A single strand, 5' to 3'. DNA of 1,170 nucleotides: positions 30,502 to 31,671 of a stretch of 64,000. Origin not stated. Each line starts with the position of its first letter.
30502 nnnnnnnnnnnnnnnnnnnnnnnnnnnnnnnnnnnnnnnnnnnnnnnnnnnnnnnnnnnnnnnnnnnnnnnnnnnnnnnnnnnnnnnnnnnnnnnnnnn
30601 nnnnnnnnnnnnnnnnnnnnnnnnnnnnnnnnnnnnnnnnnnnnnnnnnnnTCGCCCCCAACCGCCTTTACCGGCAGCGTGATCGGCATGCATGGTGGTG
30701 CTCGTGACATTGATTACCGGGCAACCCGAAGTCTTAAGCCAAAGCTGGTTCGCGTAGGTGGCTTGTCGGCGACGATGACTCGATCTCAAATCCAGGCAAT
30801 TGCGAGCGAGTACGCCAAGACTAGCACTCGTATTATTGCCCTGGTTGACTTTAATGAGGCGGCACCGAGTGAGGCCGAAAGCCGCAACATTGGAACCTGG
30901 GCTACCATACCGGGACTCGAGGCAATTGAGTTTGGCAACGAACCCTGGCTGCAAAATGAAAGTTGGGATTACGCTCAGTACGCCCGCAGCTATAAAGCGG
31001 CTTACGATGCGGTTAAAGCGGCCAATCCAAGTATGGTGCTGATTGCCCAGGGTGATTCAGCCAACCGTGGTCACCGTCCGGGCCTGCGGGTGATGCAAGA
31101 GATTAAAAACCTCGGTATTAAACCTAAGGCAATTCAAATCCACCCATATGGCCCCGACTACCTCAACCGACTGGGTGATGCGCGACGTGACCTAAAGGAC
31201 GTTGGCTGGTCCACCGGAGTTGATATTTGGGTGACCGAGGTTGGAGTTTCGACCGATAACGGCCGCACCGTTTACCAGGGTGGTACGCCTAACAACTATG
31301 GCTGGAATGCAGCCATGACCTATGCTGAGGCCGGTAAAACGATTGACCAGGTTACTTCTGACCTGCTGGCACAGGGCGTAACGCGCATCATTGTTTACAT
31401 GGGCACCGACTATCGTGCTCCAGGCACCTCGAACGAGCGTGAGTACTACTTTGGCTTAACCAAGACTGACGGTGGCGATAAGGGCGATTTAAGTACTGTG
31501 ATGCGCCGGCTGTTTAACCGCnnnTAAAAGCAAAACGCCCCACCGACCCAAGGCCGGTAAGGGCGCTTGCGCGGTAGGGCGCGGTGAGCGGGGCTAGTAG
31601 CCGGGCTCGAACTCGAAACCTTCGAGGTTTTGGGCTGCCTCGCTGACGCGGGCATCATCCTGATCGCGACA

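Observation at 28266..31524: Tandem secreted clan GH-A-like hydrolases, one with duplicated CBM-like modules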

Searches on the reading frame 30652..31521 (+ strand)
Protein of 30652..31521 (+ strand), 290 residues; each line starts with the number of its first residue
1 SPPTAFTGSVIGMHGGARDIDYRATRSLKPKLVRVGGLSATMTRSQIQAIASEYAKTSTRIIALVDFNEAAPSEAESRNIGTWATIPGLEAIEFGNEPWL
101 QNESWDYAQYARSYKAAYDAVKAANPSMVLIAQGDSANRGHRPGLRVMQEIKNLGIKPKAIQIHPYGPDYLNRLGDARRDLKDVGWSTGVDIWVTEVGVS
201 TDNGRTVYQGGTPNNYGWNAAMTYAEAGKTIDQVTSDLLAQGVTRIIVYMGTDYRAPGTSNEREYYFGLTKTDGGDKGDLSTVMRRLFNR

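Call 10: find_homologous_proteins(query=window:30652-31521:+)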
Query window:30652-31521:+ (290 aa): 20 proteins with E <= 0.001 among 818 candidates.
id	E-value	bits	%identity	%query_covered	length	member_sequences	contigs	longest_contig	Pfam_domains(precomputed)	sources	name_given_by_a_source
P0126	4.4e-128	445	68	99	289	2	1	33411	-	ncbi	ncbi:MAG: hypothetical protein ACSLFR_19770, partial [Solirubrobacteraceae bacterium]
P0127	7.6e-128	444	68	97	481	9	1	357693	PF00353.26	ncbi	-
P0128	1.3e-119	417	65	99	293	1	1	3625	-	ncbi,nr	ncbi:MAG: hypothetical protein JHC95_22360 [Solirubrobacteraceae bacterium]|nr:hypothetical protein 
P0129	9.5e-119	414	67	97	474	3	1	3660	PF00353.26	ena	-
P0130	7.3e-117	408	65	96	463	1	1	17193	PF00353.26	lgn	-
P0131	3.9e-114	399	62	99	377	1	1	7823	-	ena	-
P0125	2.2e-107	377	60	100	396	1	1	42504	-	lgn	-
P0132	1.9e-89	318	52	100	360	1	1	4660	-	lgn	-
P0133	2.3e-29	121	32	84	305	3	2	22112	-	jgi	jgi:hypothetical protein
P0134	1.4e-28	118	34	96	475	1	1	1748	-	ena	-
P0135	2.4e-27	114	32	99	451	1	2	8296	-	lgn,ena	-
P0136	5.2e-22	97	31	98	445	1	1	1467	-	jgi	jgi:hypothetical protein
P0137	6.7e-12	63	29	90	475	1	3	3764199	-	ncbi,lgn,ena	-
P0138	8.1e-12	63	28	100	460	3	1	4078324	-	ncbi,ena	-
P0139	2.2e-11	62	29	92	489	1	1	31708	-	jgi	jgi:hypothetical protein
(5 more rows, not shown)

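Call 26: predict_structure(alignment_id=A2)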
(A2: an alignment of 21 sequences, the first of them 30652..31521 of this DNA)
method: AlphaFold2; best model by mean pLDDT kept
length: 290 residues; sequences in the alignment: 21
mean_pLDDT: 94.7   pTM: 0.92
mean pLDDT of the five models: 94.7, 94.6, 94.4, 94.4, 94.2
residues with pLDDT >= 90: 260; 70-90: 22; 50-70: 6; < 50: 2
segments of 3 or more residues with pLDDT < 50: none
pLDDT, mean of each block of 10 residues (from residue 1): 72 96 97 97 98 98 91 97 97 85 81 98 98 89 94 98 96 97 96 98 97 96 99 98 97 96 97 96 97
secondary structure, 60 per line:
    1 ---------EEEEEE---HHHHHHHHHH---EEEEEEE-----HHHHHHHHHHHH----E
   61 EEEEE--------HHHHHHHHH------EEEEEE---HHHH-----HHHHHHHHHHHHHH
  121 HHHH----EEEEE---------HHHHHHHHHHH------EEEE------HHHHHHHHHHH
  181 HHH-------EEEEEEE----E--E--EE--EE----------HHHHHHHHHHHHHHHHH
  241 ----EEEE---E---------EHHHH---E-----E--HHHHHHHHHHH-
elements in order: E10-15 H19-28 E32-38 H44-55 E60-65 H74-82 E89-94 H98-101 H107-124 E129-133 H143-153 E160-163 H170-183 E191-197 H224-240 E245-248 H263-266 H279-289

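Call 29: fold_search(model_id=the predicted structure, library=pdb)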
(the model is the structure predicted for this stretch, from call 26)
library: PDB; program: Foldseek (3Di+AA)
matches with E <= 10: 1823; with E <= 0.001: 510
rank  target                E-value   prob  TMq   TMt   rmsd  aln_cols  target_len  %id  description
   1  4zn2_A                2.5e-13  1.00  0.71  0.52   4.9       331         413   15  Glycosyl hydrolase from Pseudomonas aeruginosa (released 2016-01-06)
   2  9g17_A                1.5e-12  1.00  0.69  0.51   5.1       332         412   16  Structure of PslG with a covalently- bound pentasaccharide (released 2025-03-05)
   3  9oro_A                1.6e-09  1.00  0.60  0.45   5.3       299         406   16  Crystal structure of GH158(Pro) soaked with laminaritetraose at 1.31 angstrom resolution (released 2026-03-11)
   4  9p26                  1.9e-09  1.00  0.62  0.47   5.0       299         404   15  Crystal structure of GH158(Pro) at 1.40 angstrom resolution (released 2026-03-11)
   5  1ur0_B                2.3e-09  1.00  0.66  0.52   6.8       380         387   12  The structure of endo-beta-1,4-galactanase from Bacillus licheniformis in complex with two oligosaccharide products. (released 2004-10-20)
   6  7osk_A                2.6e-09  1.00  0.59  0.49   6.9       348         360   16  Ignisphaera aggregans GH53 catalytic domain (released 2021-09-29)
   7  1ur0_A                3.2e-09  1.00  0.67  0.53   5.7       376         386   11  The structure of endo-beta-1,4-galactanase from Bacillus licheniformis in complex with two oligosaccharide products. (released 2004-10-20)
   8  2gft_A                3.6e-09  1.00  0.63  0.50   7.0       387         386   12  Crystal structure of the E263A nucleophile mutant of Bacillus licheniformis endo-beta-1,4-galactanase in complex with  (released 2006-06-13)
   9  9p2f_A                5.8e-09  1.00  0.62  0.46   5.0       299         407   15  Crystal structure of GH158(Pro) soaked with mixed linkage (G4G3G) oligosaccharide at 1.15 angstrom resolution (released 2026-03-11)
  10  9p25                  5.8e-09  1.00  0.61  0.45   5.3       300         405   16  Crystal structure of GH158(Pro) at 0.89 angstrom resolution (released 2026-03-11)
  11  6gp5_A                6.2e-09  1.00  0.63  0.59   5.2       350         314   13  Beta-1,4-galactanase from Bacteroides thetaiotaomicron (released 2018-12-26)
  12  3fn9_D                8.0e-09  1.00  0.62  0.30   5.5       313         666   12  Crystal structure of putative beta-galactosidase from bacteroides fragilis (released 2009-01-13)
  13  3fn9_A                9.0e-09  1.00  0.64  0.30   5.3       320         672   12  Crystal structure of putative beta-galactosidase from bacteroides fragilis (released 2009-01-13)
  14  2gft_B                9.6e-09  1.00  0.62  0.49   6.5       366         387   12  Crystal structure of the E263A nucleophile mutant of Bacillus licheniformis endo-beta-1,4-galactanase in complex with  (released 2006-06-13)
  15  6jz4_A                1.2e-08  1.00  0.58  0.32   6.0       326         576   11  b-glucuronidase from Ruminococcus gnavus in complex with D-glucaro-d-lactam (released 2020-06-03)
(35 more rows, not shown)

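Call 31: search_solved_structures(query=A2, max_evalue=1, show_alignments=2)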
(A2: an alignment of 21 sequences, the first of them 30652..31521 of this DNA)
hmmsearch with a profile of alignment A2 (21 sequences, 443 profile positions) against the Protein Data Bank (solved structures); distinct sequences matched with E-value up to 1: 3.
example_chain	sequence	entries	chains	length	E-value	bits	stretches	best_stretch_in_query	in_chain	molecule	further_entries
8i0a_A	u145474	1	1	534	0.12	14.6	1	232-324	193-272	alpha-L-arabinofuranosidase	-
4m29_A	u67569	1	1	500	0.89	11.7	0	266-352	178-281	Beta-xylosidase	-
4ekj_A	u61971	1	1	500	0.89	11.7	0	266-352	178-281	Beta-xylosidase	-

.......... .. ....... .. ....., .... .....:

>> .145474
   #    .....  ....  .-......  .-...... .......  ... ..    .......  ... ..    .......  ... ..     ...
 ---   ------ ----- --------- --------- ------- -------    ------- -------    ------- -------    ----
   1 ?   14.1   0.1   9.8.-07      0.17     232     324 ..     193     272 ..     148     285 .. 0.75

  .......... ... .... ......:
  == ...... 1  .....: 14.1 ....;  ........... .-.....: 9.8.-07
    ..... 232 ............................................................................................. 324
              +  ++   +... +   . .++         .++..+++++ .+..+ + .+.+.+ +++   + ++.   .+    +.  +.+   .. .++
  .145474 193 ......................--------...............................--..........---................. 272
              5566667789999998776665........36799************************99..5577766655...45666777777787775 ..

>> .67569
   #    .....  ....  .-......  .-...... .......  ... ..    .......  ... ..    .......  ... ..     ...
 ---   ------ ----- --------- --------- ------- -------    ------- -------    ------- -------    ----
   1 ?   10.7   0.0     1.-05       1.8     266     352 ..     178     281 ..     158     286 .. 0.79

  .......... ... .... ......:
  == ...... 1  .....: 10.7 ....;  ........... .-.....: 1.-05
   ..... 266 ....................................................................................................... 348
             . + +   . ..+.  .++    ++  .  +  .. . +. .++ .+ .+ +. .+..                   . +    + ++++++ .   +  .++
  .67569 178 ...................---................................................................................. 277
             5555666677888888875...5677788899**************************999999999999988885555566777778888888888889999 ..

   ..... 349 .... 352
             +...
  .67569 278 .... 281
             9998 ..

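Call 38: find_related_loci(query=A2, collection=genome_contigs, flank=6000)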
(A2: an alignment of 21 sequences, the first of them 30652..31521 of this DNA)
Query A2 (290 aa) in genome_contigs; peptide patterns used: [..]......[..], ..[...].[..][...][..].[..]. (x = any residue, [..] = any of these).
222 stretches matched a pattern; 154 encode a relative of the query (tblastn E <= 1e-3); the best 80 are kept; 79 distinct loci.
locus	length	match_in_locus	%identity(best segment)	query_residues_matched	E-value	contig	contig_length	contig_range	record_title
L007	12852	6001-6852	75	6-289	3e-150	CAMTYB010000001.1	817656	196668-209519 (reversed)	MAG: uncultured Candidatus Saccharibacteria bacterium isolate G04_MAG_00031 genome assembly, contig: G04_MAG_00031_00000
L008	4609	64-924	68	3-290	1e-138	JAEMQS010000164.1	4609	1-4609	MAG: Solirubrobacteraceae bacterium isolate SupBloom_Metag_040 NODE_17983_length_4609_cov_44.247036, whole genome shotgu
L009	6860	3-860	68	3-290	2e-133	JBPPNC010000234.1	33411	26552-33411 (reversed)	MAG: Solirubrobacteraceae bacterium isolate BIOS2019_out_007 k131_1531888, whole genome shotgun sequence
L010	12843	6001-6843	69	8-290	9e-133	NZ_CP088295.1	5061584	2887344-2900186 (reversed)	Svornostia abyssi strain J379 chromosome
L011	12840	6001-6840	68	8-288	3e-132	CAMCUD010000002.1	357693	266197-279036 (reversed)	MAG: Bifidobacterium breve isolate TrH-03may19-71 genome assembly, contig: TrH-03may19-C5, whole genome shotgun sequence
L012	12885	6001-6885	32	27-290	3e-38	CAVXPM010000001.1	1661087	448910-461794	MAG: uncultured Solirubrobacteraceae bacterium isolate MFD04580.bin.1.6 genome assembly, contig: contig_13694, whole gen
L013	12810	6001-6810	33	45-290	2e-38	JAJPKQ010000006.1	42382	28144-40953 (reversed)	MAG: bacterium isolate Centralia_MAG_91 k107_32667131, whole genome shotgun sequence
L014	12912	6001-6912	29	6-290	2e-37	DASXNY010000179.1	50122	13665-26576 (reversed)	MAG TPA_asm: Thermoleophilaceae bacterium isolate SMAG_U5366 k141_3866436, whole genome shotgun sequence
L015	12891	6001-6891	33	30-289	3e-37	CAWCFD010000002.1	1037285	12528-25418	MAG: uncultured Solirubrobacterales bacterium isolate MFD00991.bin.1.132 genome assembly, contig: contig_10911, whole ge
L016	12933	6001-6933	32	1-288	5e-37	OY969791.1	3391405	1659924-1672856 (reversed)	MAG: uncultured Solirubrobacterales bacterium isolate MFD09495.bin.1.5 genome assembly, chromosome: 1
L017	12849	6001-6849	30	28-289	2e-36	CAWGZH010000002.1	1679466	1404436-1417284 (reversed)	MAG: uncultured Solirubrobacterales bacterium isolate MFD01716.bin.1.8 genome assembly, contig: contig_22917, whole geno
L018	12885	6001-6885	33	12-288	1e-36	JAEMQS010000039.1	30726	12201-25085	MAG: Solirubrobacteraceae bacterium isolate SupBloom_Metag_040 NODE_733_length_30726_cov_48.418734, whole genome shotgun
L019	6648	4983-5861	32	32-288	1e-36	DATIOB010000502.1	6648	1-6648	MAG TPA_asm: Conexibacter sp. isolate SMAG_U15812 k141_231334, whole genome shotgun sequence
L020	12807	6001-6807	33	45-289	1e-36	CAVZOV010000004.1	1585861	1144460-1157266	MAG: uncultured Solirubrobacterales bacterium isolate MFD06092.bin.1.125 genome assembly, contig: contig_5216, whole gen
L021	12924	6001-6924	30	3-288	1e-36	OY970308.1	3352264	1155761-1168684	MAG: uncultured Solirubrobacteraceae bacterium isolate MFD02134.bin.c.2 genome assembly, chromosome: 1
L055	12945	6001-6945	31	2-288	5e-32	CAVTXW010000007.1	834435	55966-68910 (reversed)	MAG: uncultured Solirubrobacteraceae bacterium isolate MFD06714.bin.3.442 genome assembly, contig: contig_20794, whole g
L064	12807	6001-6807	31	50-287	5e-30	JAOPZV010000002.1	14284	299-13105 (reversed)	MAG: Solirubrobacterales bacterium isolate RYN_264 scaffold_819968, whole genome shotgun sequence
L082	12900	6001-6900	30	5-285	7e-28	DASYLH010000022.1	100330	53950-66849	MAG TPA_asm: Conexibacter sp. isolate SMAG_U4343 k141_27068, whole genome shotgun sequence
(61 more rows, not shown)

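Call 51: search_protein_representatives(alignment_id=A2)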
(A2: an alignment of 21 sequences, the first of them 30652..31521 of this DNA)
Query: 21 sequences, 443 profile positions. Proteins with E-value up to 0.001 (for the whole library): 1893; up to 1e-10: 706; up to 1e-30: 308. The best 150 are listed.
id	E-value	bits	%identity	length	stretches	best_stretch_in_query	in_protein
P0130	1.9e-149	515.0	-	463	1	4-442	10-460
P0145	3.3e-142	491.1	-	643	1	67-442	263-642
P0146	3.0e-141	487.9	-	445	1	45-442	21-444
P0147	5.3e-141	487.1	-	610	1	54-442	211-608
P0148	5.3e-141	487.1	-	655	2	97-442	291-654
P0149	6.6e-140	483.5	-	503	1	11-442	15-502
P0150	8.0e-140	483.2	-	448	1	9-442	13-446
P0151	4.0e-139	480.9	-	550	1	4-442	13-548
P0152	1.2e-136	472.8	-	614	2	91-442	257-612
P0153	8.2e-136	470.0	-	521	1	7-442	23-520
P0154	1.1e-135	469.6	-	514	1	7-442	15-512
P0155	1.9e-131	455.6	-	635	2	96-442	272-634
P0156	9.1e-131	453.4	-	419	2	124-442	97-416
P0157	2.1e-130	452.2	-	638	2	79-442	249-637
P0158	5.2e-129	447.6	-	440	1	40-442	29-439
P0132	5.3e-124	431.1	-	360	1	78-442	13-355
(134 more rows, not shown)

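Call 52: search_protein_families(library=pfam, alignment_id=A2, max_evalue=0.1)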
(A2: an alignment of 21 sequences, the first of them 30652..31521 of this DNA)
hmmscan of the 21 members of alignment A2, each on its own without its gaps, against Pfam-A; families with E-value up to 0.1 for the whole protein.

A. member 1, window:30652-31521:+ (290 aa): 0 families

B. families by the number of members that match (of 21 scanned): 6 families
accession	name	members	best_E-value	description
PF00150.24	Cellulase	5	0.00052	Cellulase (glycosyl hydrolase family 5)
PF00353.25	HemolysinCabind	3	1.9e-09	RTX calcium-binding nonapeptide repeat (4 copies)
PF11790.14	Glyco_hydro_cc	3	0.002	Glycosyl hydrolase catalytic core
PF00404.24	Dockerin_1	2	0.00068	Dockerin type I domain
PF00411.24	Ribosomal_S11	2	0.003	Ribosomal protein S11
PF05887.16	Trypan_PARP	1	4.3e-05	Procyclic acidic repetitive protein (PARP)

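Call 63: find_encoding_contigs(protein=P0131, flank=5000, max_places=1)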
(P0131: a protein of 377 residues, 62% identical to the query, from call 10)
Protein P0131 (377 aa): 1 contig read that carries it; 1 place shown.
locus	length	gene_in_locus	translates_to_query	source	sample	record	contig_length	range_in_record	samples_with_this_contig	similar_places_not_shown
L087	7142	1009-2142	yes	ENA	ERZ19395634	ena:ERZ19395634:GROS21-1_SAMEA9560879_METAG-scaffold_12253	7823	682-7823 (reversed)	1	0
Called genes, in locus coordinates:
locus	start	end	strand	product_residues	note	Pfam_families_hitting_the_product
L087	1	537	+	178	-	?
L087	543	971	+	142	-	PF08818:DUF1801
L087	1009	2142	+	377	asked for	-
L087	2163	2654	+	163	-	-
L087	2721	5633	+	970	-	-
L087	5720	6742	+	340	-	-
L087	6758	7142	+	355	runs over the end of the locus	?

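Call 64: find_encoding_contigs(protein=P0132, flank=5000, max_places=1)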
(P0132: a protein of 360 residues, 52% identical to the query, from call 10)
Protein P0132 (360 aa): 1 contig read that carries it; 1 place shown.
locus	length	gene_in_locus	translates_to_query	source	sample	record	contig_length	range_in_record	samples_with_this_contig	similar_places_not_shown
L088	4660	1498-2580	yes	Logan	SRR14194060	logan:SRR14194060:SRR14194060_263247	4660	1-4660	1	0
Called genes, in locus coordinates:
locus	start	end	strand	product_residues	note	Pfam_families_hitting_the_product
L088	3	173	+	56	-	?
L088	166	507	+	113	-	-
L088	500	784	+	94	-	-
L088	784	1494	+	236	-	-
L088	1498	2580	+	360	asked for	-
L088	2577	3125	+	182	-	-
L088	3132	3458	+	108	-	-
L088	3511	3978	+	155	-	-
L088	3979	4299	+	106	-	-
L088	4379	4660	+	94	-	?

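Call 67: search_protein_families(library=phrogs, proteins=[L088:166-507:+, L088:500-784:+, L088:781-1494:+, L088:1498-2580:+, L088:2577-3125:+, L088:3132-3458:+, L088:3511-3978:+, L088:3979-4299:+], max_evalue=0.001)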
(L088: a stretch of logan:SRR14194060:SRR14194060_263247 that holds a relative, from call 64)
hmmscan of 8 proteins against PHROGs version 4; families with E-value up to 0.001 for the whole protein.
L088:166-507:+ (113 aa): 0 families

L088:500-784:+ (94 aa): 0 families

L088:781-1494:+ (237 aa): 0 families

L088:1498-2580:+ (360 aa): 0 families

L088:2577-3125:+ (182 aa): 0 families

L088:3132-3458:+ (108 aa): 0 families

L088:3511-3978:+ (155 aa): 0 families

L088:3979-4299:+ (106 aa): 0 families

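Call 83: search_protein_families(library=pfam, alignment_id=A5, max_evalue=0.00001)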
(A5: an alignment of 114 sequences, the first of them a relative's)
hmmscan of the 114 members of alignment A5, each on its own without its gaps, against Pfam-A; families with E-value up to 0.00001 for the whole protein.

A. member 1, L010:3744-4493:+ (250 aa): 1 family
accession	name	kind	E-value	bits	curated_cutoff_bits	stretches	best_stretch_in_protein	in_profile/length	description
PF01996.21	F420_ligase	-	2.4e-67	227.1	25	1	10-224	4-218/218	F420-0:Gamma-glutamyl ligase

B. families by the number of members that match (of 114 scanned): 76 families (the first 25 are shown)
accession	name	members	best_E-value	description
PF04932.20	Wzy_C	14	4.1e-17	O-Antigen ligase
PF13692.12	Glyco_trans_1_4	12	1e-27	Glycosyl transferases group 1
PF00534.26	Glycos_transf_1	11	3.9e-25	Glycosyl transferases group 1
PF13524.12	Glyco_trans_1_2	6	2.3e-09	Glycosyl transferase-like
PF01656.29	CbiA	6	2.6e-08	CobQ/CobB/MinD/ParA nucleotide binding domain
PF13231.12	PMT_2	5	8.9e-16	Dolichyl-phosphate-mannose-protein mannosyltransferase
PF00067.27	p450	4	2.8e-76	Cytochrome P450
PF00441.29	Acyl-CoA_dh_1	4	3.6e-50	Acyl-CoA dehydrogenase, C-terminal domain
PF00990.26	GGDEF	4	1.1e-46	Diguanylate cyclase, GGDEF domain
PF13487.12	HD_5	4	8.2e-40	HD domain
PF02771.21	Acyl-CoA_dh_N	4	1.1e-30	Acyl-CoA dehydrogenase, N-terminal domain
PF02770.24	Acyl-CoA_dh_M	4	8.6e-29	Acyl-CoA dehydrogenase, middle domain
PF01966.28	HD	4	2.3e-22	HD domain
PF08028.16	Acyl-CoA_dh_2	4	1.2e-21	Acyl-CoA dehydrogenase, C-terminal domain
PF01370.27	Epimerase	3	1.4e-63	NAD dependent epimerase/dehydratase family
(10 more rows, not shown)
